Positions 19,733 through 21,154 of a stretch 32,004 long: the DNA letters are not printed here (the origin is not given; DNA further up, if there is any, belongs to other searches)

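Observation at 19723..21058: Single-gene ATPase cassette bracketed by 42-nt direct repeats that duplicate the pyrB 3' end with only synonymous changes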

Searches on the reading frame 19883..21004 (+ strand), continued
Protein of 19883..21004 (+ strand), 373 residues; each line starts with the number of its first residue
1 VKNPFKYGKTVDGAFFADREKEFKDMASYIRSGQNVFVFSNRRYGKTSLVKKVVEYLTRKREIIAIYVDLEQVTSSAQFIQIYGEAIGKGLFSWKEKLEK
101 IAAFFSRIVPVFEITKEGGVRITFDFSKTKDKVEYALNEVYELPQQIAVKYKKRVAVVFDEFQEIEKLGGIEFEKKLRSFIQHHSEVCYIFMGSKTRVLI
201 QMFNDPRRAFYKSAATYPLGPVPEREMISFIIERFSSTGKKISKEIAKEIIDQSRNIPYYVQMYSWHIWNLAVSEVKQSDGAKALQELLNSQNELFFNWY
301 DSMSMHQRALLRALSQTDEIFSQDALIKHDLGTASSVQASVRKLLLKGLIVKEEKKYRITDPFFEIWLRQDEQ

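Call 53: fold_search(model_id=the predicted structure, library=pdb)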
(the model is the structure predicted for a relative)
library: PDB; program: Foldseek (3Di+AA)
matches with E <= 10: 1671; with E <= 0.001: 605
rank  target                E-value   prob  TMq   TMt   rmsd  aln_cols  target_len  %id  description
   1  2qen                  3.0e-15  1.00  0.67  0.71   5.6       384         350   16  The walker-type atpase paby2304 of pyrococcus abyssi (released 2008-07-01)
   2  2fna_A                8.8e-15  1.00  0.68  0.71   5.3       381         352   20  Crystal structure of an archaeal aaa+ atpase (sso1545) from sulfolobus solfataricus p2 at 2.00 A resolution (released 2006-02-07)
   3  2qby_A                1.4e-12  1.00  0.56  0.57   7.2       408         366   13  Crystal structure of a heterodimer of Cdc6/Orc1 initiators bound to origin DNA (from S. solfataricus) (released 2007-09-11)
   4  1fnn_A                2.0e-11  1.00  0.47  0.46  11.1       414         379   12  CRYSTAL STRUCTURE OF CDC6P FROM PYROBACULUM AEROPHILUM (released 2000-10-04)
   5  2v1u_A                4.2e-11  1.00  0.52  0.50   7.9       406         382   12  STRUCTURE OF THE AEROPYRUM PERNIX ORC1 PROTEIN IN COMPLEX WITH DNA (released 2007-09-18)
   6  1w5t_C                7.1e-11  1.00  0.48  0.46  12.5       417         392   12  Structure of the Aeropyrum Pernix ORC2 protein (ADPNP-ADP complexes) (released 2004-10-05)
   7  5uj7_D                2.0e-10  1.00  0.50  0.48  10.0       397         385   12  Structure of the active form of human Origin Recognition Complex ATPase motor module, complex subunitS 1, 4, 5 (released 2017-02-08)
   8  1w5s_B                4.6e-10  1.00  0.52  0.50   7.3       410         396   13  Structure of the Aeropyrum Pernix ORC2 protein (ADP form) (released 2004-10-05)
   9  5uj7_C                6.3e-10  1.00  0.50  0.47   9.8       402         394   12  Structure of the active form of human Origin Recognition Complex ATPase motor module, complex subunitS 1, 4, 5 (released 2017-02-08)
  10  1w5t_A                8.7e-10  1.00  0.55  0.52   7.1       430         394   12  Structure of the Aeropyrum Pernix ORC2 protein (ADPNP-ADP complexes) (released 2004-10-05)
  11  7jps_A                2.3e-09  1.00  0.46  0.49  10.4       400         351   13  ORC-DNA: Human Origin Recognition Complex (ORC) with DNA bound in the core (released 2020-09-09)
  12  7jpo_D                2.8e-09  1.00  0.49  0.46  10.2       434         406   12  ORC-O1AAA: Human Origin Recognition Complex (ORC) with dynamic/unresolved ORC2 WH (released 2020-09-02)
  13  7jpo_A                4.1e-09  1.00  0.46  0.49   9.9       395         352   13  ORC-O1AAA: Human Origin Recognition Complex (ORC) with dynamic/unresolved ORC2 WH (released 2020-09-02)
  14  1w5s_A                4.1e-09  1.00  0.50  0.48   7.9       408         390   11  Structure of the Aeropyrum Pernix ORC2 protein (ADP form) (released 2004-10-05)
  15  7jgr_G                4.1e-09  1.00  0.45  0.46  10.3       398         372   10  Structure of Drosophila ORC bound to DNA (84 bp) and Cdc6 (released 2020-09-09)
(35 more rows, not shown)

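Call 54: find_related_loci(query=A1, collection=viral_contigs, flank=4000)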
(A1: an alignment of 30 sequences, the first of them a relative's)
Query A1 (373 aa) in viral_contigs; peptide patterns used: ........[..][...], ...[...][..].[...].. (x = any residue, [..] = any of these).
25 stretches matched a pattern; 5 encode a relative of the query (tblastn E <= 1e-3); 5 distinct loci.
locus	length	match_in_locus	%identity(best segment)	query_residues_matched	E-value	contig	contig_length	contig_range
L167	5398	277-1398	32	1-370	1e-56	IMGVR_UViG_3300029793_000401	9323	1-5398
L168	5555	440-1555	31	1-371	3e-55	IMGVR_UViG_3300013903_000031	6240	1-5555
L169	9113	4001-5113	32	2-371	3e-53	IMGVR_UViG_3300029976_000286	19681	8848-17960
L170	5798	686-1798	30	1-370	4e-48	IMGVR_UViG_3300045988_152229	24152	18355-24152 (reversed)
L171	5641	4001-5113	32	2-371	3e-53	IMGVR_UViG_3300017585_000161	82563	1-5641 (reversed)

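Call 74: find_encoding_contigs(protein=P0007, flank=4000, max_places=10)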
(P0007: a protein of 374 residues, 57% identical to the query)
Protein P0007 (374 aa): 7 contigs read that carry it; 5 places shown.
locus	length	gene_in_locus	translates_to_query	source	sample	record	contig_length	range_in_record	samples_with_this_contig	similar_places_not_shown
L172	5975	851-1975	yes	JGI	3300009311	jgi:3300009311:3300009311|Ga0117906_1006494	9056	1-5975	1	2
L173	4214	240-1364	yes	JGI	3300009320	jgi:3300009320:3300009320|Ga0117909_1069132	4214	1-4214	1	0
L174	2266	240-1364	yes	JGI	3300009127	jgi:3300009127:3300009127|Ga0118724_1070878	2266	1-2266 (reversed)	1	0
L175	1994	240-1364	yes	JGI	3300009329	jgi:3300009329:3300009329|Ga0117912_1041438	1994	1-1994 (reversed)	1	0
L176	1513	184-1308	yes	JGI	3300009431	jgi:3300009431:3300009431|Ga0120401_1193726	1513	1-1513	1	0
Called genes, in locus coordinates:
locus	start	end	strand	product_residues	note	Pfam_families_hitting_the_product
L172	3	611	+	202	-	?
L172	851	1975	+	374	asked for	PF01637:ATPase_2, PF13173:AAA_14 (faint), PF13401:AAA_22 (weak)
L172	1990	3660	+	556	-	PF13231:PMT_2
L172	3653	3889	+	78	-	-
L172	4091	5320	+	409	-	PF14907:NTP_transf_5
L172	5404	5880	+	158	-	PF00717:Peptidase_S24 (weak)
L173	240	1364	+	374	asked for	PF01637:ATPase_2, PF13173:AAA_14 (faint), PF13401:AAA_22 (weak)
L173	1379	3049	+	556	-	PF13231:PMT_2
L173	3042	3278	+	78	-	-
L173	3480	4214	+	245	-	?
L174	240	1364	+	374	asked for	PF01637:ATPase_2, PF13173:AAA_14 (faint), PF13401:AAA_22 (weak)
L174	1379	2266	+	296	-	?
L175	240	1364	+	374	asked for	PF01637:ATPase_2, PF13173:AAA_14 (faint), PF13401:AAA_22 (weak)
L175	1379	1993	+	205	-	?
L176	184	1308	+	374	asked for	PF01637:ATPase_2, PF13173:AAA_14 (faint), PF13401:AAA_22 (weak)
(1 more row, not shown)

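Call 78: find_homologous_proteins(query=L120:55-1074:+, max_evalue=1e-30)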
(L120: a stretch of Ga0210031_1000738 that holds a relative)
Query L120:55-1074:+ (340 aa): 707 proteins with E <= 1e-30 among 2215 candidates; the best 120 are listed.
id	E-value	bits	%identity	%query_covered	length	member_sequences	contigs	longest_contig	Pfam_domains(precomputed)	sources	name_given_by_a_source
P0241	6.3e-226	767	98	100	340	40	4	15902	PF13524.13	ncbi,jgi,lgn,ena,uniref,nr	ncbi:MAG: hypothetical protein COS11_04820 [bacterium (Candidatus Ratteibacteria) CG01_land_8_20_14_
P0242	8.8e-196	668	86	98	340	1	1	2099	PF13524.13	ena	-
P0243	1.4e-146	506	66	98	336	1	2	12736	PF13524.13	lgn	-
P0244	1.0e-145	504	65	97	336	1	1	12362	PF13524.13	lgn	-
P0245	3.6e-144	498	62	99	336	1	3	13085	PF13524.13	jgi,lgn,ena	-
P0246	3.0e-143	495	63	99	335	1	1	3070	PF13524.13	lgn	-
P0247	4.4e-143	495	65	99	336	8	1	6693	PF13524.13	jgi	jgi:spore maturation protein CgeB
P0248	3.8e-142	492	65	97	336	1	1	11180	PF13524.13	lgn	-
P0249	2.4e-141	489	65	98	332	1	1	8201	PF13524.13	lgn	-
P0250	1.5e-140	487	61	99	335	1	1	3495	PF13524.13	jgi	jgi:spore maturation protein CgeB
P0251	2.1e-140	486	63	98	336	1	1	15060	PF13524.13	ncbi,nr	ncbi:MAG: glycosyltransferase [Candidatus Aminicenantes bacterium]|nr:glycosyltransferase [Candidatu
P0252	1.2e-139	484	63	99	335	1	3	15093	PF13524.13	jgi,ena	-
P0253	1.2e-139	484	64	99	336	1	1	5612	PF13524.13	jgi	-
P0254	2.6e-139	482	62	99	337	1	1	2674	PF00534.27,PF13524.13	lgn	-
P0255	5.4e-139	481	62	99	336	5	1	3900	PF13524.13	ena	-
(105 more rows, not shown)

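Call 80: find_encoding_contigs(protein=P0242, flank=3000)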
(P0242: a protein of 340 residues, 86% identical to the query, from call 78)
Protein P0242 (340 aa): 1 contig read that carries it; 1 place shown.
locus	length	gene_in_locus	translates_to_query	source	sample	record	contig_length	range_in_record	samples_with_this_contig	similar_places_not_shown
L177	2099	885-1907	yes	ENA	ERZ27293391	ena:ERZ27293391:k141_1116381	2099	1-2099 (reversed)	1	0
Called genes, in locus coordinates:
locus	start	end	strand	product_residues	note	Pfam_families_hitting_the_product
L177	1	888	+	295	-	?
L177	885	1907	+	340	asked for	PF13524:Glyco_trans_1_2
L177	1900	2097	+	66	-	?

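Call 81: find_encoding_contigs(protein=P0241, flank=3500, max_places=8)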
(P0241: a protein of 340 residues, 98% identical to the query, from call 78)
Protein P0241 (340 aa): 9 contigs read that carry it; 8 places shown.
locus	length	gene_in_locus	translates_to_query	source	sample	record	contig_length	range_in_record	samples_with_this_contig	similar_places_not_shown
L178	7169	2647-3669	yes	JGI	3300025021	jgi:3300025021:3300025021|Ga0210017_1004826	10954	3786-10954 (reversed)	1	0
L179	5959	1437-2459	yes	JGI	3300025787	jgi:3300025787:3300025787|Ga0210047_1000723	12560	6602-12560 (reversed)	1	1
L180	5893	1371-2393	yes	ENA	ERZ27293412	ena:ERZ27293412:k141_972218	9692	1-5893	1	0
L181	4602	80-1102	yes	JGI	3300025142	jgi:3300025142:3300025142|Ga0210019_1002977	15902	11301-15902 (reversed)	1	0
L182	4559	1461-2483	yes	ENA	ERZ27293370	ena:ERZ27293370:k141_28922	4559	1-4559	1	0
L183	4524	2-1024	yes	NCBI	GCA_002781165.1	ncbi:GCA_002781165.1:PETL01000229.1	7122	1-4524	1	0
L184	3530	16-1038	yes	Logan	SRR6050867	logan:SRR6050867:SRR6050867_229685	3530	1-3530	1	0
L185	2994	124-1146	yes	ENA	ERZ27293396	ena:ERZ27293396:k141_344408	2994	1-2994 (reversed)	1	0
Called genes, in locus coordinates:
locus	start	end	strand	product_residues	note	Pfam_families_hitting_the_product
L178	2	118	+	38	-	?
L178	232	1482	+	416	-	PF13439:Glyco_transf_4, PF13579:Glyco_trans_4_4 (weak), PF00534:Glycos_transf_1, PF13692:Glyco_trans_1_4, PF13524:Glyco_trans_1_2 (weak)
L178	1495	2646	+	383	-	PF13439:Glyco_transf_4 (weak), PF20706:GT4-conflict, PF00534:Glycos_transf_1, PF13692:Glyco_trans_1_4, PF13524:Glyco_trans_1_2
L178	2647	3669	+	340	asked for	PF13524:Glyco_trans_1_2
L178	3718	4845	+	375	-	PF09820:AAA-ATPase_like (faint), PF01637:ATPase_2, PF13173:AAA_14 (faint)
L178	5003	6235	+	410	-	PF10096:DUF2334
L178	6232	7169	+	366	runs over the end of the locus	PF13439:Glyco_transf_4, PF13477:Glyco_trans_4_2, PF13579:Glyco_trans_4_4, PF20706:GT4-conflict, PF00534:Glycos_transf_1, PF13692:Glyco_trans_1_4, PF13524:Glyco_trans_1_2 (weak)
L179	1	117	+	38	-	?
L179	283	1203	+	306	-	PF13439:Glyco_transf_4, PF00534:Glycos_transf_1 (weak), PF13692:Glyco_trans_1_4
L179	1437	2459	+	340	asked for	PF13524:Glyco_trans_1_2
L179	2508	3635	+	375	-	PF09820:AAA-ATPase_like (faint), PF01637:ATPase_2, PF13173:AAA_14 (faint)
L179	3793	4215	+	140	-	PF10096:DUF2334 (weak)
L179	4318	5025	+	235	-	-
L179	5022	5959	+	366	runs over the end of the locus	PF13439:Glyco_transf_4, PF13477:Glyco_trans_4_2, PF13579:Glyco_trans_4_4, PF20706:GT4-conflict, PF00534:Glycos_transf_1, PF13692:Glyco_trans_1_4, PF13524:Glyco_trans_1_2 (weak)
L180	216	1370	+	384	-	PF13439:Glyco_transf_4, PF00534:Glycos_transf_1, PF13692:Glyco_trans_1_4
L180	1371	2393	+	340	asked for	PF13524:Glyco_trans_1_2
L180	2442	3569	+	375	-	PF09820:AAA-ATPase_like (faint), PF01637:ATPase_2, PF13173:AAA_14 (faint)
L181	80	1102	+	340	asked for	PF13524:Glyco_trans_1_2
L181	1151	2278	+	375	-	PF09820:AAA-ATPase_like (faint), PF01637:ATPase_2, PF13173:AAA_14 (faint)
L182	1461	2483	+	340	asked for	PF13524:Glyco_trans_1_2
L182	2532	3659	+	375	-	PF09820:AAA-ATPase_like (faint), PF01637:ATPase_2, PF13173:AAA_14 (faint)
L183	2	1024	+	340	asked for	PF13524:Glyco_trans_1_2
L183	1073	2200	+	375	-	PF09820:AAA-ATPase_like (faint), PF01637:ATPase_2, PF13173:AAA_14 (faint)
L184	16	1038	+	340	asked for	PF13524:Glyco_trans_1_2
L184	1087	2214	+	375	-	PF09820:AAA-ATPase_like (faint), PF01637:ATPase_2, PF13173:AAA_14 (faint)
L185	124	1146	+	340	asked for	PF13524:Glyco_trans_1_2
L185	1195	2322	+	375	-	PF09820:AAA-ATPase_like (faint), PF01637:ATPase_2, PF13173:AAA_14 (faint)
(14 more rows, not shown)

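Call 89: search_dna_similar(query=window:19883-21001:+, collection=plasmids, mode=protein, max_rows=15)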
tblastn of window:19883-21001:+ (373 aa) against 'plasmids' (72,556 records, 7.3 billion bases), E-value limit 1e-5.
Records with a match: 24; places in all: 25; records where one place covers at least 80% of the query: 11.
Best place of each record, by identity: <60% 24.
By first word of the organism name: Bacteroides 7; Vibrio 7; Parabacteroides 3; Geobacter 1; Arcobacter 1; Rhodanobacter 1; Phocaeicola 1; Marinomonas 1; Malaciobacter 1; Sulfurimonas 1.
By predicted mobility (MOB-suite, as given by PLSDB): non-mobilizable 24.
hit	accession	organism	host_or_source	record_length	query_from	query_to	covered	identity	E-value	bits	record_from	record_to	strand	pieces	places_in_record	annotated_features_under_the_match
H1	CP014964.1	Geobacter anodireducens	-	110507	1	373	100%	30.9%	2e-41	162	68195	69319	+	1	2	hypothetical protein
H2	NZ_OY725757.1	Parabacteroides distasonis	-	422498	1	368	99%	29.8%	1e-27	122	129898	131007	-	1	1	ATP-binding protein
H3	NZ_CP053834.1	Arcobacter cloacae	cell culture,Sewage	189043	1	367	98%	26.9%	2e-25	115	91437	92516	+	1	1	ATP-binding protein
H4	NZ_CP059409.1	Bacteroides sp. CACC 737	Cat,single cell,feces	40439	1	372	100%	25.8%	1e-21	103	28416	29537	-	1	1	ATP-binding protein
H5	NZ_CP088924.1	Rhodanobacter thiooxydans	soil,well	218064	19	371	95%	27.0%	3e-6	57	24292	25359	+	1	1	AAA-like domain-containing protein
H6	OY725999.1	Phocaeicola massiliensis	-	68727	3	370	99%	25.6%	8e-24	110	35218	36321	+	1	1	record has no annotation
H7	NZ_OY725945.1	Bacteroides finegoldii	-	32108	1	371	90%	28.0%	8e-23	134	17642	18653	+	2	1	none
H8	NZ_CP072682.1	Vibrio sp. SCSIO 43186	Galaxea fascicularis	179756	3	370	99%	24.5%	2e-24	112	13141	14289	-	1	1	ATP-binding protein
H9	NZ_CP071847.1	Vibrio sp. SCSIO 43139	Galaxea fascicularis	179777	3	370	99%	24.5%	2e-24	112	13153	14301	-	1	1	ATP-binding protein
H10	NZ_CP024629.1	Vibrio coralliilyticus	Galaxea fascicularis,cell culture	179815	3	370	99%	24.5%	2e-24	112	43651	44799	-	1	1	ATP-binding protein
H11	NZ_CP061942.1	Marinomonas algicola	Ulva pertusa (algae),microorganism ...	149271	3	372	99%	22.4%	7e-19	96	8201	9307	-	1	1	ATP-binding protein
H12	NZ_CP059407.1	Bacteroides sp. CACC 737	Cat,single cell,feces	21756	4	293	78%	26.3%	2e-12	76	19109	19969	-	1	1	none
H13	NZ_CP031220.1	Malaciobacter mytili LMG 24559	cell culture,Mussels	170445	5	237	62%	32.5%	5e-23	108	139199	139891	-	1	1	ATP-binding protein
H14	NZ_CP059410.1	Bacteroides sp. CACC 737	Cat,single cell,feces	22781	150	368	59%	31.3%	5e-18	93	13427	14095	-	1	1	none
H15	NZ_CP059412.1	Bacteroides sp. CACC 737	Cat,single cell,feces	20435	150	368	59%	31.3%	5e-18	93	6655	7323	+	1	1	none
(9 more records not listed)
